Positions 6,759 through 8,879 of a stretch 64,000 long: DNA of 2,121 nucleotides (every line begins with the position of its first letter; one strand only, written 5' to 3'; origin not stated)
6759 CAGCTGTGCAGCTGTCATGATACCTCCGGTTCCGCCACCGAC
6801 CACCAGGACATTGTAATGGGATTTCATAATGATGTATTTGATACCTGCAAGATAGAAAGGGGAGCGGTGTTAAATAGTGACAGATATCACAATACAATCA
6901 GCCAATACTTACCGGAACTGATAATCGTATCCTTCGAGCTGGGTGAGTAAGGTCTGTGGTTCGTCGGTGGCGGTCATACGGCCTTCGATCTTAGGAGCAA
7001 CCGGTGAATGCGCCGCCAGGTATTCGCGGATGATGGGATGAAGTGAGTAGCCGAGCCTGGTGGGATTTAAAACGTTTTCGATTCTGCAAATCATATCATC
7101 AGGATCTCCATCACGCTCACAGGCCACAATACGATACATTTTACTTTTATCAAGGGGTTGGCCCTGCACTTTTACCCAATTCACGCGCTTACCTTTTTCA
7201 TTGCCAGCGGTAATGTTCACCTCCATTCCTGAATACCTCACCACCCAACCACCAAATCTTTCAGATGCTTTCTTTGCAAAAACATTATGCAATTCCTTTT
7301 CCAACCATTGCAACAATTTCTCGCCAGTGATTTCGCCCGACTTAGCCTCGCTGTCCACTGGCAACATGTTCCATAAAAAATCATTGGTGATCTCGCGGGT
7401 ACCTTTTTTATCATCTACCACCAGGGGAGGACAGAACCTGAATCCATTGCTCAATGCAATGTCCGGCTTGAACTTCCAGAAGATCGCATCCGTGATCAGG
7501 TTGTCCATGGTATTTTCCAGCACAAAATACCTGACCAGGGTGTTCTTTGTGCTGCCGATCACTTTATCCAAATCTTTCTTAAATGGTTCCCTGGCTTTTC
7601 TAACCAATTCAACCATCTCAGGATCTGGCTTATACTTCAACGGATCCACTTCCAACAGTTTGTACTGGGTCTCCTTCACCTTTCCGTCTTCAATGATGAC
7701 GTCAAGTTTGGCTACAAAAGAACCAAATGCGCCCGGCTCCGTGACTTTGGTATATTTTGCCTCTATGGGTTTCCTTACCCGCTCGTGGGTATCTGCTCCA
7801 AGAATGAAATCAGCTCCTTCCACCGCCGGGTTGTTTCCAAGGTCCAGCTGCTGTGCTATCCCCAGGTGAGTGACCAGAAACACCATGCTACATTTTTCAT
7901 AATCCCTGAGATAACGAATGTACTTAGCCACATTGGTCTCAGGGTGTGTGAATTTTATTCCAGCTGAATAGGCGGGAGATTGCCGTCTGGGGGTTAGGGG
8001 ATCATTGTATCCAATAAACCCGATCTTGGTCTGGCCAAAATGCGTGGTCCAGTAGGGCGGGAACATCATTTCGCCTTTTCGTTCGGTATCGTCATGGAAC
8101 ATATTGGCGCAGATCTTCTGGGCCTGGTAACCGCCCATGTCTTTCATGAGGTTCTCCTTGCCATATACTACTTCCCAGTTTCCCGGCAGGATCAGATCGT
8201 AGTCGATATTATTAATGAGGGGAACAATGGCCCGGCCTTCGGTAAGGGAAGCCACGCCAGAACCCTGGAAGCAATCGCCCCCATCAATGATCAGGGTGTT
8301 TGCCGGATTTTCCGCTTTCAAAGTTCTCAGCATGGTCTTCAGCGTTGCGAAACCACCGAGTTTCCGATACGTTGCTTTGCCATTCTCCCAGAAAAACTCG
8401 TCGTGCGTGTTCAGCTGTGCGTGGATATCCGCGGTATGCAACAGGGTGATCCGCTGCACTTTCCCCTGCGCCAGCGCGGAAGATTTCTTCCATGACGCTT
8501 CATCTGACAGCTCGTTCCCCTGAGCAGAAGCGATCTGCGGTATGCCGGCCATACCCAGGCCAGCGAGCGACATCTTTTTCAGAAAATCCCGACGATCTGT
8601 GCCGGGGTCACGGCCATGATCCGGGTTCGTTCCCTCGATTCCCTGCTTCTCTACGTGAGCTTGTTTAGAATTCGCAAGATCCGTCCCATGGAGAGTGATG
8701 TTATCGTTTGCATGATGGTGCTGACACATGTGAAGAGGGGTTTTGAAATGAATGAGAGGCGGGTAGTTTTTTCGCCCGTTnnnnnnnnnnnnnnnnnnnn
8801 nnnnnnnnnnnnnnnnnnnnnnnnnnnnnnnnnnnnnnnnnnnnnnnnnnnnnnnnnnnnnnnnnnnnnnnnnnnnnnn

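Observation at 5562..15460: SoxYZ-less sulfur-oxidation module: SoxB-like hydrolase paired with TsdA, SQR, PDO-rhodanese, YeeE pair, TauE and porin in a Bacteroidota heterotroph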

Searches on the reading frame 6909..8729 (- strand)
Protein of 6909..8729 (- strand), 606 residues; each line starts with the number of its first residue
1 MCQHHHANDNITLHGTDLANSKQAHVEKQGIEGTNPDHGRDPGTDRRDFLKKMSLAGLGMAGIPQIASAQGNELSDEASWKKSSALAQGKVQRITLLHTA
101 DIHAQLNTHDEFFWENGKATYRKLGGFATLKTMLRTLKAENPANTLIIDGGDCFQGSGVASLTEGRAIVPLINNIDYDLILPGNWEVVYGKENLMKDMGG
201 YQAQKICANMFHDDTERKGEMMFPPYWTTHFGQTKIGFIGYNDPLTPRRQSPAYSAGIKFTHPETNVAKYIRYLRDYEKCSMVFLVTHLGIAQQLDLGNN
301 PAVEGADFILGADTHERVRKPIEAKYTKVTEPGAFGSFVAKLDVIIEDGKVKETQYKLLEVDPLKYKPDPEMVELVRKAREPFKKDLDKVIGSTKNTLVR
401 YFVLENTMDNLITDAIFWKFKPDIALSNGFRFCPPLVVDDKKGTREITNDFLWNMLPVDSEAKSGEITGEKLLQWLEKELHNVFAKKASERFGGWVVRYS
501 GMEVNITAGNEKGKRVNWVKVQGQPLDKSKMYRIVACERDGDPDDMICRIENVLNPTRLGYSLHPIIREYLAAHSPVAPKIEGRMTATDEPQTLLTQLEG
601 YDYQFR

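Call 3: search_protein_families(library=pfam, proteins=[window:6909-8729:-])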
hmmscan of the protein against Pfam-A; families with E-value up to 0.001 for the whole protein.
window:6909-8729:- (606 aa): 2 families
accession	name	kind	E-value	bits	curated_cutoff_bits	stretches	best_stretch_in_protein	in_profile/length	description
PF02872.23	5_nucleotid_C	-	4.3e-19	69.6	23.6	1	391-535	2-141/158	5'-nucleotidase, C-terminal domain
PF00149.33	Metallophos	-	2.4e-07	31.8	21.5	1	95-316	2-190/191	Calcineurin-like phosphoesterase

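Call 4: search_protein_families(library=ncbifam, proteins=[window:6909-8729:-])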
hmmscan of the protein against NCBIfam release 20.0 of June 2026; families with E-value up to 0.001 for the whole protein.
window:6909-8729:- (606 aa): 12 families
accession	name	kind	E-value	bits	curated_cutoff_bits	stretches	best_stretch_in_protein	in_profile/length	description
TIGR04486.1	thiosulf_SoxB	equivalog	1.2e-79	268.1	550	1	119-537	109-517/556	thiosulfohydrolase SoxB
NF006934.0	PRK09419.1-1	subfamily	7.6e-30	103.3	1646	2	225-536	748-1053/1174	multifunctional 2',3'-cyclic-nucleotide 2'-phosphodiesterase/3'-nucleotidase/5'-nucleotidase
NF007109.1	PRK09558.1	equivalog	3.5e-28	98.7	600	2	79-300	20-231/550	bifunctional UDP-sugar hydrolase/5'-nucleotidase UshA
NF006935.0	PRK09419.1-2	equivalog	2.5e-21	75.1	2801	1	223-588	809-1176/1445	multifunctional 2',3'-cyclic-nucleotide 2'-phosphodiesterase/3'-nucleotidase/5'-nucleotidase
NF006937.0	PRK09419.1-4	equivalog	3e-20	71.3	2554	2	258-586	821-1154/1411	multifunctional 2',3'-cyclic-nucleotide 2'-phosphodiesterase/3'-nucleotidase/5'-nucleotidase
NF006936.0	PRK09419.1-3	equivalog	1.8e-17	62.3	2542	2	93-429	703-1055/1212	multifunctional 2',3'-cyclic-nucleotide 2'-phosphodiesterase/3'-nucleotidase/5'-nucleotidase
NF041198.1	UshA_like_PCGU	equivalog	1.3e-14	53.7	275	1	122-369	44-290/519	UshA-like (seleno)protein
TIGR01530.1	nadN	equivalog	1.6e-14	53.4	436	1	95-315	2-216/550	NAD nucleotidase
NF040549.1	Nt5e_LPXTG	exception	1.5e-12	46.6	1050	1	80-272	85-262/731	cell surface ecto-5'-nucleotidase Nt5e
NF006938.0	PRK09420.1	equivalog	2.3e-10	39.5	486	1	92-291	23-229/648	bifunctional 2',3'-cyclic-nucleotide 2'-phosphodiesterase/3'-nucleotidase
TIGR01390.1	CycNucDiestase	equivalog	3.5e-08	32.4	883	1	96-229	5-137/626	2',3'-cyclic-nucleotide 2'-phosphodiesterase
NF008871.0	PRK11907.1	equivalog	8.7e-05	20.8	1266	1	84-226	106-248/814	bifunctional 2',3'-cyclic-nucleotide 2'-phosphodiesterase/3'-nucleotidase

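Call 7: find_homologous_proteins(query=window:6909-8729:-)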
Query window:6909-8729:- (606 aa): 6249 proteins with E <= 0.001 among 8000 candidates; the best 120 are listed.
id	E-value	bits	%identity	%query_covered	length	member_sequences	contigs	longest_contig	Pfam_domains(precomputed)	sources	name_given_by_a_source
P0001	0.0e+0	1202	84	100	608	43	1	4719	PF00149.34,PF02872.24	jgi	jgi:S-sulfosulfanyl-L-cysteine sulfohydrolase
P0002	0.0e+0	1151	87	93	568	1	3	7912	PF00149.34,PF02872.24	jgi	jgi:2',3'-cyclic-nucleotide 2'-phosphodiesterase (5'-nucleotidase family)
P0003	0.0e+0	1151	86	93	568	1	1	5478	PF00149.34,PF02872.24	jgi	jgi:2',3'-cyclic-nucleotide 2'-phosphodiesterase (5'-nucleotidase family)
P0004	0.0e+0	1143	85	93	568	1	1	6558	PF00149.34,PF02872.24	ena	-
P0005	0.0e+0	1143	85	93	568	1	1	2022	PF00149.34,PF02872.24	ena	-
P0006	0.0e+0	1141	86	93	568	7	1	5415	PF00149.34,PF02872.24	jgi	-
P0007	0.0e+0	1140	85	93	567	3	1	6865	PF00149.34,PF02872.24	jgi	jgi:2',3'-cyclic-nucleotide 2'-phosphodiesterase (5'-nucleotidase family)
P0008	0.0e+0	1137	84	93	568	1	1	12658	PF00149.34,PF02872.24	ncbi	-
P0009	0.0e+0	1129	84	93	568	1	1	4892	PF00149.34,PF02872.24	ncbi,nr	ncbi:MAG TPA: bifunctional metallophosphatase/5'-nucleotidase [Chitinophagaceae bacterium]|nr:bifunc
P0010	0.0e+0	1126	85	91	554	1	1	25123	PF00149.34,PF02872.24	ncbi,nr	ncbi:MAG TPA: bifunctional metallophosphatase/5'-nucleotidase [Chitinophagaceae bacterium]|nr:bifunc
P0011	0.0e+0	1120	83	93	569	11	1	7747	PF00149.34,PF02872.24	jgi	jgi:S-sulfosulfanyl-L-cysteine sulfohydrolase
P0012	0.0e+0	1111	82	93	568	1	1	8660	PF00149.34,PF02872.24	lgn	-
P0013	0.0e+0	1109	81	93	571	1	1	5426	PF00149.34,PF02872.24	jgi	jgi:2',3'-cyclic-nucleotide 2'-phosphodiesterase (5'-nucleotidase family)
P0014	0.0e+0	1106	82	93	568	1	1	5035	PF00149.34,PF02872.24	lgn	-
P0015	0.0e+0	1097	83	93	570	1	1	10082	PF00149.34,PF02872.24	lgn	-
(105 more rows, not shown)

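Call 22: search_solved_structures(query=window:6909-8729:-, show_alignments=1)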
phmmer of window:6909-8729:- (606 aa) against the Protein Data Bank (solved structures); distinct sequences matched with E-value up to 0.001: 40.
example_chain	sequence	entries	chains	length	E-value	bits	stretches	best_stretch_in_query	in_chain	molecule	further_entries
2wdc_A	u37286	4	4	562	8.9e-26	93.9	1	119-536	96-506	SULFUR OXIDATION PROTEIN SOXB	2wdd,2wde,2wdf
4uwq_A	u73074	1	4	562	4.2e-24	88.4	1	119-536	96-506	SULFUR OXIDATION PROTEIN SOXB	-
3ivd_A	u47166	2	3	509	3.6e-21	78.7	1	93-577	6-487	Nucleotidase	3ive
2z1a_A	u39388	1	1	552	4.7e-16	61.8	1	84-592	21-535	5'-nucleotidase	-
1hp1_A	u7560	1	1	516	4.3e-15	58.6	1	88-300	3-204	5'-NUCLEOTIDASE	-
1ush_A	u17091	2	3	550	8.4e-15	57.7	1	84-300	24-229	5'-NUCLEOTIDASE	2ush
4wwl_A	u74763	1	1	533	2.5e-14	56.1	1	88-300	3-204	Protein UshA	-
1ho5_A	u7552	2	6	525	3.3e-14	55.7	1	88-300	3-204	5'-NUCLEOTIDASE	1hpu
1oid_A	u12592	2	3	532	3.8e-14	55.5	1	88-297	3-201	PROTEIN USHA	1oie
7d0v_A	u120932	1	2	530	4e-14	55.4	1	93-315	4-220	Snake venom 5'-nucleotidase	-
1oi8_A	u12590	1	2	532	4.6e-14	55.2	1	88-300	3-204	PROTEIN USHA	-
5h7w_A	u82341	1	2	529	1.3e-13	53.8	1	94-315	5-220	venom 5'-nucleotidase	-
4h1s_A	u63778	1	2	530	6.2e-11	44.9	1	93-277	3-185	5'-nucleotidase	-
7jv8_A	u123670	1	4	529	6.2e-11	44.9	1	93-277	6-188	5'-nucleotidase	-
9r0d_A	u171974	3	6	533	6.2e-11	44.9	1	93-277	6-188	5'-nucleotidase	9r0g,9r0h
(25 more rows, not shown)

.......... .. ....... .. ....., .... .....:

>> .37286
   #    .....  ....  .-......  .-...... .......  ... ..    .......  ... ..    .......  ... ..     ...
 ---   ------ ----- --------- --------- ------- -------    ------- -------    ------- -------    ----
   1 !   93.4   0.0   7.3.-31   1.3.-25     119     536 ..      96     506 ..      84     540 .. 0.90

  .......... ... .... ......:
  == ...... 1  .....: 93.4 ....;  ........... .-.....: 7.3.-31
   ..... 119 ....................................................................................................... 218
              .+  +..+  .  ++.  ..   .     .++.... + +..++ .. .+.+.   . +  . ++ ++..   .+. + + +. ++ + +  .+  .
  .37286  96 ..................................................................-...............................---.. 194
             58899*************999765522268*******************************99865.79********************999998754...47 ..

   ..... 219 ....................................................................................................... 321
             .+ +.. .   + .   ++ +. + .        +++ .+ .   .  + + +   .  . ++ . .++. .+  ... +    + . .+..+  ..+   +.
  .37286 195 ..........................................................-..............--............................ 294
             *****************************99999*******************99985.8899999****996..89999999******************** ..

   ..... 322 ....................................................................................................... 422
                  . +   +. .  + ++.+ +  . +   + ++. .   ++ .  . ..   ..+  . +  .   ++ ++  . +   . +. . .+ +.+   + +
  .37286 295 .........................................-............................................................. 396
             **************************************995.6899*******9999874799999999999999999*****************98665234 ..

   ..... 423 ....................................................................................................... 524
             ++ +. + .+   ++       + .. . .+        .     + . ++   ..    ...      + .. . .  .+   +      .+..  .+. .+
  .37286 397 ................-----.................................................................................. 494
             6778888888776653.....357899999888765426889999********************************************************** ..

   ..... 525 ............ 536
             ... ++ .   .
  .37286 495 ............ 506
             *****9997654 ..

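Call 34: search_protein_representatives(protein=window:6909-8729:-)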
Query: 606 residues. Proteins with E-value up to 0.001 (for the whole library): 8767; up to 1e-10: 2951; up to 1e-30: 229. The best 150 are listed.
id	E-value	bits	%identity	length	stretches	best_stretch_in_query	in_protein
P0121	7.3e-213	725.1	53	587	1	28-606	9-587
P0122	1.1e-167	575.9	49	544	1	93-606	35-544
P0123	3.8e-162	557.6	47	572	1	45-605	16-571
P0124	1.9e-147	509.0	45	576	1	44-597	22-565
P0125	5.4e-139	481.1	41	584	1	39-605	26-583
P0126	2.6e-117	409.5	57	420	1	229-532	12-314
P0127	1.4e-112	393.9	41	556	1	86-597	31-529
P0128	2.4e-109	383.2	48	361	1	94-443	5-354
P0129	3.3e-109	382.7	41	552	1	92-597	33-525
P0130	3.5e-103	362.8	38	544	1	85-599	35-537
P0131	2.6e-101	356.6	40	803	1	93-597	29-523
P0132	2.2e-97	343.7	36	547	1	91-597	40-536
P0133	3.4e-95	336.5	65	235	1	374-606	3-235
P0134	9.1e-94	331.7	36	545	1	89-589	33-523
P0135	3.2e-92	326.6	69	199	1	408-606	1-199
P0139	6.6e-83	295.9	34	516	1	85-587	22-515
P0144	2.3e-66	241.2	32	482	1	93-544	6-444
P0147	3.9e-64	233.9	32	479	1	94-537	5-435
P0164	3.4e-47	177.9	31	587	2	119-537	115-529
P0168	5.6e-46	173.9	30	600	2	215-552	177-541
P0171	4.6e-45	170.9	28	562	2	104-536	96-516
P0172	7.1e-45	170.2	28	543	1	122-586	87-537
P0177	3.8e-43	164.5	29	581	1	69-591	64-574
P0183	8.4e-42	160.1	30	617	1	71-529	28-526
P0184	2.5e-41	158.6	27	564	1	120-536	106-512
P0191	2.2e-40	155.4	26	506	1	93-587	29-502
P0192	2.5e-40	155.2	30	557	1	94-581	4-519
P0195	3.2e-39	151.6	29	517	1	92-587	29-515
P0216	2.3e-37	145.4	26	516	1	94-578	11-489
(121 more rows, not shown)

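Call 41: search_protein_families(library=ncbifam, proteins=[P0121, P0123, P0125, P0127, P0130, P0132, P0139, P0164, P0171, P0184], max_evalue=1e-30)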
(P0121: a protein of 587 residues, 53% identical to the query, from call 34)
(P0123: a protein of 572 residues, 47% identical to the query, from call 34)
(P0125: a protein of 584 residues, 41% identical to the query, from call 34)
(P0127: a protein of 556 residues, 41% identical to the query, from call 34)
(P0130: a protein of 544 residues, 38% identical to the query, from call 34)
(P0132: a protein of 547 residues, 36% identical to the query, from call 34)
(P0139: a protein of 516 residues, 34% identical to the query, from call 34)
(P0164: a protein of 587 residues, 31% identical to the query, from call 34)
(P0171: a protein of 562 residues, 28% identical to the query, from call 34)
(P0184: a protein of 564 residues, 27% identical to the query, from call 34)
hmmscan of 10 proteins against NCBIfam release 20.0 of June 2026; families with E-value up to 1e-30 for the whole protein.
P0121 (587 aa): 2 families
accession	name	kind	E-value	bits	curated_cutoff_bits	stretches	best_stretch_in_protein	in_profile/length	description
TIGR04486.1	thiosulf_SoxB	equivalog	8.4e-76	255.4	550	1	103-565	111-550/556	thiosulfohydrolase SoxB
NF006934.0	PRK09419.1-1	subfamily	6.9e-43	146.5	1646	0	63-226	38-194/1174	multifunctional 2',3'-cyclic-nucleotide 2'-phosphodiesterase/3'-nucleotidase/5'-nucleotidase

P0123 (572 aa): 3 families
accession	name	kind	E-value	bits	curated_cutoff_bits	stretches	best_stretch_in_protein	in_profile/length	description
TIGR04486.1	thiosulf_SoxB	equivalog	2e-89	300.4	550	1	96-504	111-518/556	thiosulfohydrolase SoxB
NF006934.0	PRK09419.1-1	subfamily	1e-42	146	1646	0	44-320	28-301/1174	multifunctional 2',3'-cyclic-nucleotide 2'-phosphodiesterase/3'-nucleotidase/5'-nucleotidase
NF007109.1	PRK09558.1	equivalog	5.5e-31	107.9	600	0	53-264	19-223/550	bifunctional UDP-sugar hydrolase/5'-nucleotidase UshA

P0125 (584 aa): 5 families
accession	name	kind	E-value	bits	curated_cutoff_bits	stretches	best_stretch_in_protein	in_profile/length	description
TIGR04486.1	thiosulf_SoxB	equivalog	1.5e-79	267.8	550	1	108-518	111-520/556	thiosulfohydrolase SoxB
NF006934.0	PRK09419.1-1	subfamily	3.4e-41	140.9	1646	1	75-514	626-1053/1174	multifunctional 2',3'-cyclic-nucleotide 2'-phosphodiesterase/3'-nucleotidase/5'-nucleotidase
NF006937.0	PRK09419.1-4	equivalog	1.9e-38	131.6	2554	1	198-502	778-1086/1411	multifunctional 2',3'-cyclic-nucleotide 2'-phosphodiesterase/3'-nucleotidase/5'-nucleotidase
NF007109.1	PRK09558.1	equivalog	2e-33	116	600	0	68-284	25-231/550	bifunctional UDP-sugar hydrolase/5'-nucleotidase UshA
NF006935.0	PRK09419.1-2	equivalog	1.5e-32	112.3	2801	0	207-555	809-1165/1445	multifunctional 2',3'-cyclic-nucleotide 2'-phosphodiesterase/3'-nucleotidase/5'-nucleotidase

P0127 (556 aa): 2 families
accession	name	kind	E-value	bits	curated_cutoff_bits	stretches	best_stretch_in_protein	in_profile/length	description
TIGR04486.1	thiosulf_SoxB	equivalog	2.2e-86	290.4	550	1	65-507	111-541/556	thiosulfohydrolase SoxB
NF006934.0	PRK09419.1-1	subfamily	1.6e-37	128.7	1646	1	67-508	648-1094/1174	multifunctional 2',3'-cyclic-nucleotide 2'-phosphodiesterase/3'-nucleotidase/5'-nucleotidase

P0130 (544 aa): 2 families
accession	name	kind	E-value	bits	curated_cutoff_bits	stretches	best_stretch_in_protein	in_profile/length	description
TIGR04486.1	thiosulf_SoxB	equivalog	2.9e-90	303.2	550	1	74-520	113-548/556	thiosulfohydrolase SoxB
NF006934.0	PRK09419.1-1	subfamily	1.8e-41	141.8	1646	0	77-517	651-1094/1174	multifunctional 2',3'-cyclic-nucleotide 2'-phosphodiesterase/3'-nucleotidase/5'-nucleotidase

P0132 (547 aa): 1 family
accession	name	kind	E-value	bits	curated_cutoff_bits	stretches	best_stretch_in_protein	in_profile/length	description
TIGR04486.1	thiosulf_SoxB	equivalog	6.1e-87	292.2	550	1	68-518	109-545/556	thiosulfohydrolase SoxB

P0139 (516 aa): 2 families
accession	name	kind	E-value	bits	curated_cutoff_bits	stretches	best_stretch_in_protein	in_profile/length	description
TIGR04486.1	thiosulf_SoxB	equivalog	4.4e-96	322.4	550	1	59-464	110-516/556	thiosulfohydrolase SoxB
NF006934.0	PRK09419.1-1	subfamily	2.1e-35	121.7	1646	1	64-505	650-1095/1174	multifunctional 2',3'-cyclic-nucleotide 2'-phosphodiesterase/3'-nucleotidase/5'-nucleotidase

P0164 (587 aa): 1 family
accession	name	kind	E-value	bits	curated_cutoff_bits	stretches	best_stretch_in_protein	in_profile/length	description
TIGR04486.1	thiosulf_SoxB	equivalog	3.6e-232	771.6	550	1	4-576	1-556/556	thiosulfohydrolase SoxB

P0171 (562 aa): 2 families
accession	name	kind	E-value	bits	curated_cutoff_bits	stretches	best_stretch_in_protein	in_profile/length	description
TIGR04486.1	thiosulf_SoxB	equivalog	2.2e-144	481.8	550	1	8-524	1-524/556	thiosulfohydrolase SoxB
NF006934.0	PRK09419.1-1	subfamily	1.1e-32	112.7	1646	0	107-333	70-301/1174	multifunctional 2',3'-cyclic-nucleotide 2'-phosphodiesterase/3'-nucleotidase/5'-nucleotidase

P0184 (564 aa): 1 family
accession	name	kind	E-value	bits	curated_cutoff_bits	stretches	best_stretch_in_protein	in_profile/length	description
TIGR04486.1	thiosulf_SoxB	equivalog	5.7e-195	648.8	550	1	21-555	25-551/556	thiosulfohydrolase SoxB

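Call 42: list_cluster_members(proteins=[P0121, P0122, P0123, P0124, P0125, P0127, P0129, P0130, P0132, P0134])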
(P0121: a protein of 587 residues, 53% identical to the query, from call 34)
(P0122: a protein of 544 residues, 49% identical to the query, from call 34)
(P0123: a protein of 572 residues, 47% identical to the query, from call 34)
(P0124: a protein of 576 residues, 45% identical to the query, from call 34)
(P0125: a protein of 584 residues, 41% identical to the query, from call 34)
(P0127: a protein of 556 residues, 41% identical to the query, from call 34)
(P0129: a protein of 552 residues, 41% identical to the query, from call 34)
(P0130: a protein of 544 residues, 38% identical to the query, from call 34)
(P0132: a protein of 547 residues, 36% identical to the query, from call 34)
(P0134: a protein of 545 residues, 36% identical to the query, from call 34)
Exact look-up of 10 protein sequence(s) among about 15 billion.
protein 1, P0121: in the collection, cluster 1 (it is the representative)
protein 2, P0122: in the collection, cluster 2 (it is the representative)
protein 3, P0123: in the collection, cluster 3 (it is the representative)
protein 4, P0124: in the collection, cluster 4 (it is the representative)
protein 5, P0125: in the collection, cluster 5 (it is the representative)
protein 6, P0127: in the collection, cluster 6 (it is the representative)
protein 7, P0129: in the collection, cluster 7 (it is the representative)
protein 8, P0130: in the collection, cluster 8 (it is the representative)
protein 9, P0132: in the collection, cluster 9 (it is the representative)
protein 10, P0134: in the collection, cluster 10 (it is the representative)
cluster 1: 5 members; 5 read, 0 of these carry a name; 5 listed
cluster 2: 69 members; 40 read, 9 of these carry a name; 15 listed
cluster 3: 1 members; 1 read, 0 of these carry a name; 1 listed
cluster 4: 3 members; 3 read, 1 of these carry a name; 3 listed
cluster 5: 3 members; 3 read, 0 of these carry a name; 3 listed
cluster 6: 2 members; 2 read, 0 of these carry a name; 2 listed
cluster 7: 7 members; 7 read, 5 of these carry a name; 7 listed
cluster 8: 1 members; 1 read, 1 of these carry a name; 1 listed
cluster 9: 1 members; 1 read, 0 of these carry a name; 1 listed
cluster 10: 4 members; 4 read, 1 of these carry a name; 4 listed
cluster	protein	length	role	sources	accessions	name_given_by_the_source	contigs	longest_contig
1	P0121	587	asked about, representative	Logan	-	-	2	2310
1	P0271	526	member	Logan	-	-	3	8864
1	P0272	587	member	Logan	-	-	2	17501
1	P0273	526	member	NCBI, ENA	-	-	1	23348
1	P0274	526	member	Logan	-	-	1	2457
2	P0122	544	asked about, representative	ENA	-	-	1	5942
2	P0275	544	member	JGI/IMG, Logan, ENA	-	5'-nucleotidase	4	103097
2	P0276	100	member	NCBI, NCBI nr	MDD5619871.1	MAG: hypothetical protein PHY68_05370, partial [Proteiniphilum sp.] | hypothetical protein [Proteiniphilum sp.]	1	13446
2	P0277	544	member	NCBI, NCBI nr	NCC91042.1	MAG: bifunctional metallophosphatase/5'-nucleotidase [Spirochaetia bacterium] | bifunctional metallophosphatase/5'-nucleotidase [Spirochaetia bacterium]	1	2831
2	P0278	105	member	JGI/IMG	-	5'-nucleotidase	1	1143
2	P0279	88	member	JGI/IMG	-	5'-nucleotidase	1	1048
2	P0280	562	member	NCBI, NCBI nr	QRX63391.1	bifunctional metallophosphatase/5'-nucleotidase [Dysgonomonadaceae bacterium zrk40]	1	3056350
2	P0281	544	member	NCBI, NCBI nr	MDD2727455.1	MAG: bifunctional metallophosphatase/5'-nucleotidase [Proteiniphilum sp.] | bifunctional metallophosphatase/5'-nucleotidase [Proteiniphilum sp.]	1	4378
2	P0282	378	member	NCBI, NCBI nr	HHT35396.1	MAG TPA: bifunctional metallophosphatase/5'-nucleotidase, partial [Bacteroidales ... | bifunctional metallophosphatase/5'-nucleotidase [Bacteroidales bacterium]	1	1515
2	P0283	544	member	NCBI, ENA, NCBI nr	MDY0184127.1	MAG: bifunctional metallophosphatase/5'-nucleotidase [Proteiniphilum sp.] | bifunctional metallophosphatase/5'-nucleotidase [Proteiniphilum sp.]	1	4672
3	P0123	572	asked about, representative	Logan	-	-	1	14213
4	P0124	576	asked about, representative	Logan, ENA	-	-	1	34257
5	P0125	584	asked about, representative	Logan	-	-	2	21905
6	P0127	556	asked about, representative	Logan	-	-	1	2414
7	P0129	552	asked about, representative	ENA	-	-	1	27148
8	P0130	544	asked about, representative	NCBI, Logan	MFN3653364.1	MAG: bifunctional metallophosphatase/5'-nucleotidase [Armatimonadota bacterium]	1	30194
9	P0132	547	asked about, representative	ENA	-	-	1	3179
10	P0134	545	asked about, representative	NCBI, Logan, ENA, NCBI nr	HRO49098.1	MAG TPA: bifunctional metallophosphatase/5'-nucleotidase [Hyphomicrobium sp.] | bifunctional metallophosphatase/5'-nucleotidase [Hyphomicrobium sp.]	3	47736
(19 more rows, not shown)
